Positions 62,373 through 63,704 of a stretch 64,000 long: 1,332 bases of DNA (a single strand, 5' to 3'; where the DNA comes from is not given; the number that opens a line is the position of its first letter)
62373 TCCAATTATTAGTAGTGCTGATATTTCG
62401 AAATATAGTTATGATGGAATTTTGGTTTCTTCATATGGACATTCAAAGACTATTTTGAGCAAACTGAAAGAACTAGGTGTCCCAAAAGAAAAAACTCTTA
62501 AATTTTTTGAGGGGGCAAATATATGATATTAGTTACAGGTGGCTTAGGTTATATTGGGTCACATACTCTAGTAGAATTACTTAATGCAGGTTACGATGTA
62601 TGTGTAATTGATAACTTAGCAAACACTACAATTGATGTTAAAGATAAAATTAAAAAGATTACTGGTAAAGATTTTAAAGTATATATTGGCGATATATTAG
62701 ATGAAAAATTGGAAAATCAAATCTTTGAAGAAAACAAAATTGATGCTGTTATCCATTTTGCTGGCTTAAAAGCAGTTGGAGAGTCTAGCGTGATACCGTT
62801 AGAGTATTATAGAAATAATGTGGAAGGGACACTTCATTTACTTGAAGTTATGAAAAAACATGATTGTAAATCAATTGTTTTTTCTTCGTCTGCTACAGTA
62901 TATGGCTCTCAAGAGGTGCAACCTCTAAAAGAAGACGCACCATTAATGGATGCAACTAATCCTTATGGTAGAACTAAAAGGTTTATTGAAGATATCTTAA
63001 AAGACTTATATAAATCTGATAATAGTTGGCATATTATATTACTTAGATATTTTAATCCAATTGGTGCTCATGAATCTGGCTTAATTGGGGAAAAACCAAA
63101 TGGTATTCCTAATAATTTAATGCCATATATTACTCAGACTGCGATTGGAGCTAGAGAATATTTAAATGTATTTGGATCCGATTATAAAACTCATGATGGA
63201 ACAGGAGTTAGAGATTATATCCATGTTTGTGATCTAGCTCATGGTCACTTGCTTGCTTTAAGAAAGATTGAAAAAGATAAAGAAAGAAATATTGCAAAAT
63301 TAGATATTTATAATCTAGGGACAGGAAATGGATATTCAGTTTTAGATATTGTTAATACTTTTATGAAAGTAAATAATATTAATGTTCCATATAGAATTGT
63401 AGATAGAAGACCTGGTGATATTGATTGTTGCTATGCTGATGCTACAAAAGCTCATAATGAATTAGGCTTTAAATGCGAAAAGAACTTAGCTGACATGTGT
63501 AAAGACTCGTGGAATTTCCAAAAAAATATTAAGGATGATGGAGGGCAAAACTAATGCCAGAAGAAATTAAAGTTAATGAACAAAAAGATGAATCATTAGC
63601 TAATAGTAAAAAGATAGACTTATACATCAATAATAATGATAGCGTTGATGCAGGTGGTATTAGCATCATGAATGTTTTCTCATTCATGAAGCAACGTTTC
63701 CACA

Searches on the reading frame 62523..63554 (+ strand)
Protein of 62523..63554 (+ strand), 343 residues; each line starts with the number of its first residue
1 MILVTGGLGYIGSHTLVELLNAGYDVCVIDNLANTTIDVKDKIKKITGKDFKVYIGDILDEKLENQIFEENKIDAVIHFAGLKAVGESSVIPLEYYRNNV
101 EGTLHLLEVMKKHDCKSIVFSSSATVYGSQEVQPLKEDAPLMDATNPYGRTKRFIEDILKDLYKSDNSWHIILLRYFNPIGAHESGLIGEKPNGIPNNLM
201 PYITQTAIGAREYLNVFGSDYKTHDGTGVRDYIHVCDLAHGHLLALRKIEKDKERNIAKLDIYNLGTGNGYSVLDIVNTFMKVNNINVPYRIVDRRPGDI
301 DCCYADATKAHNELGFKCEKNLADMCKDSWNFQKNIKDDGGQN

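Call 59: search_protein_families(library=pfam, proteins=[window:62523-63554:+], max_evalue=0.00001)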
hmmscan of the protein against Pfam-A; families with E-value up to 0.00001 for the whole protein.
window:62523-63554:+ (343 aa): 7 families
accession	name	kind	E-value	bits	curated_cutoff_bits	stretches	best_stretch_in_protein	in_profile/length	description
PF16363.11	GDP_Man_Dehyd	-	1.3e-56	192.9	27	1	3-328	1-331/332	GDP-mannose 4,6 dehydratase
PF01370.27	Epimerase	-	1.6e-52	178.7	20.9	1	2-256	1-235/240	NAD dependent epimerase/dehydratase family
PF01073.25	3Beta_HSD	-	2e-19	70.1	22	1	3-159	1-157/280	3-beta hydroxysteroid dehydrogenase/isomerase family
PF02719.21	Polysacc_synt_2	-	3.6e-16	59.6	20.2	1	2-182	1-174/293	Polysaccharide biosynthesis protein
PF07993.18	NAD_binding_4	-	7.6e-09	35.5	20.1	1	4-166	1-195/258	Male sterility protein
PF04321.23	RmlD_sub_bind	-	4.6e-08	32.9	27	1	2-161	3-138/287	RmlD substrate binding domain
PF08659.16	KR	-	6.1e-06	26.7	22.6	0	2-130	3-144/180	KR domain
